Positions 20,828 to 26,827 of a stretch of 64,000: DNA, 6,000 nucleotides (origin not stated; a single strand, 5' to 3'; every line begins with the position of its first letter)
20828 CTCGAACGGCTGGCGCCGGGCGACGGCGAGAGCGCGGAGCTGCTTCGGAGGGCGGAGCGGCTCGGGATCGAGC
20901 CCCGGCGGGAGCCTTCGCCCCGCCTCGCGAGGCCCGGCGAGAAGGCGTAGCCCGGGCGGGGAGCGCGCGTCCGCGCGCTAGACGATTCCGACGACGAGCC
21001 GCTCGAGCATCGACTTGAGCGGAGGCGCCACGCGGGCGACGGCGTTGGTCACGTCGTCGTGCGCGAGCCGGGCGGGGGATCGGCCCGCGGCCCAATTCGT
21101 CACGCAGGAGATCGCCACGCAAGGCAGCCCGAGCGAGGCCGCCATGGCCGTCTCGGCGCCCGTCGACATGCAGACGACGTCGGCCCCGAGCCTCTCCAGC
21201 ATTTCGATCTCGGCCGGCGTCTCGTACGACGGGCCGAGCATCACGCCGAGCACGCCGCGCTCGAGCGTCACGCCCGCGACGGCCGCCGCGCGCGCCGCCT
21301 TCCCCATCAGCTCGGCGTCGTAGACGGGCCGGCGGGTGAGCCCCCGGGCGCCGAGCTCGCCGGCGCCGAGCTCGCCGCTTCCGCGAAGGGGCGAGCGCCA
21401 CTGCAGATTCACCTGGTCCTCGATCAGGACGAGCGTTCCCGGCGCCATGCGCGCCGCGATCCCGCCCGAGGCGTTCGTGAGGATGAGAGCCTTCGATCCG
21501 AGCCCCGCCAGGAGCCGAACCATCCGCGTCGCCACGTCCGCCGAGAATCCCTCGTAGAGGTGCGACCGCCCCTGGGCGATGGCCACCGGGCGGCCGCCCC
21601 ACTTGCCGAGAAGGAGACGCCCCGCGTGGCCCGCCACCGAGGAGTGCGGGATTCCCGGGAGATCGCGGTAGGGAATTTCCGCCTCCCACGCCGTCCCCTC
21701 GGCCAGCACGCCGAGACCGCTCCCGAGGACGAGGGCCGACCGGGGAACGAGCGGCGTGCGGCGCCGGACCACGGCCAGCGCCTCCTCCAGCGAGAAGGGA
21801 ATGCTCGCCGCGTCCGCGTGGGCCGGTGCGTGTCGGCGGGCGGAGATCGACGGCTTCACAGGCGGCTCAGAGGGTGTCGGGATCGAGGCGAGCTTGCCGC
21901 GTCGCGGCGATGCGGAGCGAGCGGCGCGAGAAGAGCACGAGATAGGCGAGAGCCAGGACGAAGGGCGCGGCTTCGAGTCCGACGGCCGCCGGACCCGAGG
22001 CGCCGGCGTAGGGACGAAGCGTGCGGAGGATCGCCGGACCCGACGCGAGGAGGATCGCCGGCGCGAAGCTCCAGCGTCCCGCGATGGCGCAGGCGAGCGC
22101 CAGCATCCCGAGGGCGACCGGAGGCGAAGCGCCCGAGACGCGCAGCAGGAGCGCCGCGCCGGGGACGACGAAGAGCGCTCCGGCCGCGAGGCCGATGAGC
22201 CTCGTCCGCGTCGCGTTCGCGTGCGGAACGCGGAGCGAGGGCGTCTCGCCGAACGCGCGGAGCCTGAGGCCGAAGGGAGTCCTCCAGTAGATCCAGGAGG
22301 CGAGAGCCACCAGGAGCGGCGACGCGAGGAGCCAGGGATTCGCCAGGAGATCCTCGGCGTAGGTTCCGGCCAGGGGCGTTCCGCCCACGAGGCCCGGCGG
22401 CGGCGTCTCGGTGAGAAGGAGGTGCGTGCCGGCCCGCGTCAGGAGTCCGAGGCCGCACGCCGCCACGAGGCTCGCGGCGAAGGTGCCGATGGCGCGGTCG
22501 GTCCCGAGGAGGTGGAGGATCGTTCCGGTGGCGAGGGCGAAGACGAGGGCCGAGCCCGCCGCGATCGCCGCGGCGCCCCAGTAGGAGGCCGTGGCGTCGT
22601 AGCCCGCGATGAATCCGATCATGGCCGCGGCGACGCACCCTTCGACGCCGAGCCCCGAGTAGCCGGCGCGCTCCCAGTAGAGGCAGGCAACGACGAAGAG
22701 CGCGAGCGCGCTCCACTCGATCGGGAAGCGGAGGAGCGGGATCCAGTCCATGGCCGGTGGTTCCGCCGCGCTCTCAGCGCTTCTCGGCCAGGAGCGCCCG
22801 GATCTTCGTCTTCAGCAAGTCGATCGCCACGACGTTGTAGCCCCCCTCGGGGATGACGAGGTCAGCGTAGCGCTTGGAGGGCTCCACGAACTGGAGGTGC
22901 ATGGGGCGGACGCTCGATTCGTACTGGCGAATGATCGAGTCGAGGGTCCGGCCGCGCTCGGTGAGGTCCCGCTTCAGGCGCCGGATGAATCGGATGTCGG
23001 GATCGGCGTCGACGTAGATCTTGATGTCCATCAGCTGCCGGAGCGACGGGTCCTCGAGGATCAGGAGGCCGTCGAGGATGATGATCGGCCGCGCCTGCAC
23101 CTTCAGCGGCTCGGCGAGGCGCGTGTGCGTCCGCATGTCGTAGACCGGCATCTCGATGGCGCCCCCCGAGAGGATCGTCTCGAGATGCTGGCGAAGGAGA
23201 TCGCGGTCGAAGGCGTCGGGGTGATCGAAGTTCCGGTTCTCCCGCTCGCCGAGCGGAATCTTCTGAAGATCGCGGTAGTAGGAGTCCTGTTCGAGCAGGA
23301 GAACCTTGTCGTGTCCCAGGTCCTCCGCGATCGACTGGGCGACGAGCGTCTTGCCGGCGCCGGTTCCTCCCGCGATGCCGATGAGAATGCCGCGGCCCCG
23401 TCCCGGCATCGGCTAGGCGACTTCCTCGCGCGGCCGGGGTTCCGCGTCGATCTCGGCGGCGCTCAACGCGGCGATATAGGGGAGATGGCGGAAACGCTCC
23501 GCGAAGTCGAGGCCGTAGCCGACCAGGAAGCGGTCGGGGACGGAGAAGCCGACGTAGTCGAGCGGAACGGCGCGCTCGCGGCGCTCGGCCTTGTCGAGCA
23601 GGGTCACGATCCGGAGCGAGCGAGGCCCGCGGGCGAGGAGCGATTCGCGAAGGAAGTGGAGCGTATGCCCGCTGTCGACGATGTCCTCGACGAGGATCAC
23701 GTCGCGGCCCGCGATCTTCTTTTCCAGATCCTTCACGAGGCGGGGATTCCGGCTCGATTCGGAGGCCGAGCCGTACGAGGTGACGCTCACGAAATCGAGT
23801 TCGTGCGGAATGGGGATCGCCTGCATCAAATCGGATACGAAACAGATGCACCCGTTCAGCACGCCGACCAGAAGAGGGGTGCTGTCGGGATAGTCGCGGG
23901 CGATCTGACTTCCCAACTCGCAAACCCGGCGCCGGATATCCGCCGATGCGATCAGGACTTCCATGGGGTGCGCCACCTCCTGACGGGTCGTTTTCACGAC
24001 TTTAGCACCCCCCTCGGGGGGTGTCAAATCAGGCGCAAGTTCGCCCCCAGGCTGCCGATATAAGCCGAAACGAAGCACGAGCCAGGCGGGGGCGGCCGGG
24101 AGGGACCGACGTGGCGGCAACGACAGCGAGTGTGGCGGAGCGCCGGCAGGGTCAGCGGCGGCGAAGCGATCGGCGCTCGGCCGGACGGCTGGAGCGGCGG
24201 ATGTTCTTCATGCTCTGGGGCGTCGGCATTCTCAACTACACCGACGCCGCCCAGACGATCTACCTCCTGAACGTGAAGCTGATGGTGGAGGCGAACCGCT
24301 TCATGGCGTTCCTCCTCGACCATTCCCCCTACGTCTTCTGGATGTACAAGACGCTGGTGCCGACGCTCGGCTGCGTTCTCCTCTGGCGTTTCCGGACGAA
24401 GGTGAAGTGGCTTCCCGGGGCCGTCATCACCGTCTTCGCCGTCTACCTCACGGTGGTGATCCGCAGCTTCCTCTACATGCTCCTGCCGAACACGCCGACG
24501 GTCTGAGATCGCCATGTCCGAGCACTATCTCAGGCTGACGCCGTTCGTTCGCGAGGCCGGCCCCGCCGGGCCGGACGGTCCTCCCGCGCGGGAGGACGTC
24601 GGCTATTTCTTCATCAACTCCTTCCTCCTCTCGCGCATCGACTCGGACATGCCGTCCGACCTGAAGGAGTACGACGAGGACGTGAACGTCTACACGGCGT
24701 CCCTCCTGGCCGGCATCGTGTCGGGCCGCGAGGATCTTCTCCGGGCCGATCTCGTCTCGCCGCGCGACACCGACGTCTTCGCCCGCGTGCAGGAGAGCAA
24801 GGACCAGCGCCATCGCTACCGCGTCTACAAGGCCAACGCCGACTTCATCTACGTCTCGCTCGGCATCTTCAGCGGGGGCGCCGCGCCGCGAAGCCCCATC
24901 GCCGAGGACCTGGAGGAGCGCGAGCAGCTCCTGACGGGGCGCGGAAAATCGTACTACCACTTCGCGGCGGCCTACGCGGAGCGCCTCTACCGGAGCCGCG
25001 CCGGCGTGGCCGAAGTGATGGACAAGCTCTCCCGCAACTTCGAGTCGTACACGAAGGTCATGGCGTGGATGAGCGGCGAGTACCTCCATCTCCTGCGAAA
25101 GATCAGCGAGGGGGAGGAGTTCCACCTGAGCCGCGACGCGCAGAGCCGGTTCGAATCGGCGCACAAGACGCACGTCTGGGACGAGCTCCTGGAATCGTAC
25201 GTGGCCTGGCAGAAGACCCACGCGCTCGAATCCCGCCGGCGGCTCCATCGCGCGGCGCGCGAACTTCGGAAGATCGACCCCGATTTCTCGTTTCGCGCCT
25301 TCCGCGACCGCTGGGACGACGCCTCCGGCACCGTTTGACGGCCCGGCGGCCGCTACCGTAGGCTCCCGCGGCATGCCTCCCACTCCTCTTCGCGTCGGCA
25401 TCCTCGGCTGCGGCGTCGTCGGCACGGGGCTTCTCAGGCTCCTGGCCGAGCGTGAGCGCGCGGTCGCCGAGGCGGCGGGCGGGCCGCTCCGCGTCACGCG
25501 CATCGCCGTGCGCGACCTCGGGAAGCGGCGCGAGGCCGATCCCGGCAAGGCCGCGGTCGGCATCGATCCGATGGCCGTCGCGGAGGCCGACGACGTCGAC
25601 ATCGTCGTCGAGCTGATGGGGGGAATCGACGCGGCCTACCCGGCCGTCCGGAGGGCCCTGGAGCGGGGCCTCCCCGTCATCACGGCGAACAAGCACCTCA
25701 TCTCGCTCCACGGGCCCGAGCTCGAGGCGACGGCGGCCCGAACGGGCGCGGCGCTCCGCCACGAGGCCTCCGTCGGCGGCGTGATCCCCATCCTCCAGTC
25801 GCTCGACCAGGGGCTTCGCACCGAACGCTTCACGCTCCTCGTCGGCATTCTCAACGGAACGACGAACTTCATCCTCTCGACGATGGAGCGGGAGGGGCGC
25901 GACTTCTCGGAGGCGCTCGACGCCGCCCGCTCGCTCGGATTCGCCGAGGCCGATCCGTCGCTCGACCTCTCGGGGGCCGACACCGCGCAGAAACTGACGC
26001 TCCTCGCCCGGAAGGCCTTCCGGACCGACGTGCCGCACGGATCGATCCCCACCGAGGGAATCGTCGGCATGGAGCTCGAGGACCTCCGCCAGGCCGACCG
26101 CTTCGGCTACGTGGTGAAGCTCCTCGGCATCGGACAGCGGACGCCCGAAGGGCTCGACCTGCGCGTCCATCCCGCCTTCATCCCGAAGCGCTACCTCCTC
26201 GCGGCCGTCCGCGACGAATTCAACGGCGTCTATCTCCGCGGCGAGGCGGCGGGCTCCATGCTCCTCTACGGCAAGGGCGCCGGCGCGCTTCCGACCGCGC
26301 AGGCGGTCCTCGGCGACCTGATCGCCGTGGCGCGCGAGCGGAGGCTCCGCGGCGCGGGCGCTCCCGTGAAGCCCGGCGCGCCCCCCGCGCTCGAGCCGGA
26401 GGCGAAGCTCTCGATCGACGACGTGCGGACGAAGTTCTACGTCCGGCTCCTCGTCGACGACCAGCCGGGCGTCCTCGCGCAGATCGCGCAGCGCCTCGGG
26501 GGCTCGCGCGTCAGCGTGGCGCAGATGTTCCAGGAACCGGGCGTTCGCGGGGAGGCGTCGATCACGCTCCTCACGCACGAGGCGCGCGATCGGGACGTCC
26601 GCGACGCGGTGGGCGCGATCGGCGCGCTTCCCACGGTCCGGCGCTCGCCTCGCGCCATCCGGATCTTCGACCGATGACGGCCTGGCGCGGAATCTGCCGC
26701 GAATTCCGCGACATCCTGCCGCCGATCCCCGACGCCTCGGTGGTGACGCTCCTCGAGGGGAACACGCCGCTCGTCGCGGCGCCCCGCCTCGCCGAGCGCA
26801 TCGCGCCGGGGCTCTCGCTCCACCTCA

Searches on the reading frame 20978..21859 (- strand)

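Call 54: search_protein_families(library=pfam, proteins=[window:20978-21859:-], max_evalue=0.001)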
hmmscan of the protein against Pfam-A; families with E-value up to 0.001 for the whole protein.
window:20978-21859:- (293 aa): 1 family
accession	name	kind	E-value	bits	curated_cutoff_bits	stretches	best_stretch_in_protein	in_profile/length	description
PF01048.26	PNP_UDP_1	-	7.2e-41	140.5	25.1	1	43-289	4-232/233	Phosphorylase superfamily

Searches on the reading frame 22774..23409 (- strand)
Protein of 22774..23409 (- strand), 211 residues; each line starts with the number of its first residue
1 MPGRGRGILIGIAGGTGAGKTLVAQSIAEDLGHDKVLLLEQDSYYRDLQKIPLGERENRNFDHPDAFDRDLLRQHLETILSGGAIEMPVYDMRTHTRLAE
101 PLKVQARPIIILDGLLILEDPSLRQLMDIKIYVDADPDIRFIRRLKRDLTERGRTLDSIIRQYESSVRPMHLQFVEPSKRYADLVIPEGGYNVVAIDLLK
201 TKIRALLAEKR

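Call 54: search_protein_families(library=pfam, proteins=[window:22774-23409:-], max_evalue=0.001)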
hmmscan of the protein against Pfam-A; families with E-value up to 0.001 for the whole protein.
window:22774-23409:- (211 aa): 6 families
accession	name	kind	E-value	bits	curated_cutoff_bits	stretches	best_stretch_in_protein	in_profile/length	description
PF00485.24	PRK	-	4e-39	134.9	22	1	9-194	1-195/196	Phosphoribulokinase / Uridine kinase family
PF13238.12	AAA_18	-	1.2e-06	29.4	29.4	1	10-153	1-117/128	AAA domain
PF01121.26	CoaE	-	5.3e-05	23.4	27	0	9-167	2-163/180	Dephospho-CoA kinase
PF13207.12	AAA_17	-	0.00012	22.8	27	0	123-159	97-132/136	AAA domain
PF02224.24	Cytidylate_kin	-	0.00048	20.3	26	0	128-160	131-164/211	Cytidylate kinase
PF06414.18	Zeta_toxin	-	0.00057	19.8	22.3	0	8-44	17-54/199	Zeta toxin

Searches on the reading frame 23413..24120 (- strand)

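Call 54: search_protein_families(library=pfam, proteins=[window:23413-24120:-], max_evalue=0.001)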
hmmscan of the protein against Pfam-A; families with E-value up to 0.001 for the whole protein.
window:23413-24120:- (235 aa): 1 family
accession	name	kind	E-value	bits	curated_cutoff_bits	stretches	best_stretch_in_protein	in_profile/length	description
PF00156.33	Pribosyltran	-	3.2e-24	85.5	26.3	1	64-206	13-157/158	Phosphoribosyl transferase domain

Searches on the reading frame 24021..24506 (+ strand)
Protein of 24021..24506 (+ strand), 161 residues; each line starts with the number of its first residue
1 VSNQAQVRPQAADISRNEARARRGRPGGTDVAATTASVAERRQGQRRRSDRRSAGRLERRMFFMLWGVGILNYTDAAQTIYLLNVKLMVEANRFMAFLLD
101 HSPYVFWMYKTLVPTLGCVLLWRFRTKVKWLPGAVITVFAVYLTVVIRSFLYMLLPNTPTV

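Call 54: search_protein_families(library=pfam, proteins=[window:24021-24506:+], max_evalue=0.001)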
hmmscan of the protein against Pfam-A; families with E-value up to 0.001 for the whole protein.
window:24021-24506:+ (161 aa): 1 family
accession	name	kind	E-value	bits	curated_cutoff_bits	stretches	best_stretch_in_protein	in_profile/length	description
PF18902.5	DUF5658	-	6.7e-17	62.5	25.2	1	70-147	2-79/82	Domain of unknown function (DUF5658)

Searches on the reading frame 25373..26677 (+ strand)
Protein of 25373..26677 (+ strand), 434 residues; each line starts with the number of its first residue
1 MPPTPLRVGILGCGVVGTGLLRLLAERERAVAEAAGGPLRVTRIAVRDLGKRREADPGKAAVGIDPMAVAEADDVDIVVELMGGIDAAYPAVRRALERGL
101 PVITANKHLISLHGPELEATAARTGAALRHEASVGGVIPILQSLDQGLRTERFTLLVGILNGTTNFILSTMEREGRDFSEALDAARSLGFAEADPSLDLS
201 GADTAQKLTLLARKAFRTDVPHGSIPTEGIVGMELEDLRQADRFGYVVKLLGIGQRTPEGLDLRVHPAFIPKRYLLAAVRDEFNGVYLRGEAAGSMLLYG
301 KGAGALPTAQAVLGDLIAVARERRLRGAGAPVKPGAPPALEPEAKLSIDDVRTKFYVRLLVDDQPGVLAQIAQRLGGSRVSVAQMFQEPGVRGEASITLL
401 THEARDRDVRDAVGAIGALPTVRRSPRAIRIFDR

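Call 54: search_protein_families(library=pfam, proteins=[window:25373-26677:+], max_evalue=0.001)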
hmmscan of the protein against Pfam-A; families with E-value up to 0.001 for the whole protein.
window:25373-26677:+ (434 aa): 3 families
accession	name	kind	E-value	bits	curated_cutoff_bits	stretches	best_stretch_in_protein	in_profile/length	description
PF00742.24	Homoserine_dh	-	6.4e-54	182.8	22.9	1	139-317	1-173/173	Homoserine dehydrogenase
PF03447.22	NAD_binding_3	-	1.8e-14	54.9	24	1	12-130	1-115/116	Homoserine dehydrogenase, NAD binding domain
PF01842.31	ACT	-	1.6e-06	28.2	27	1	356-419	2-64/66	ACT domain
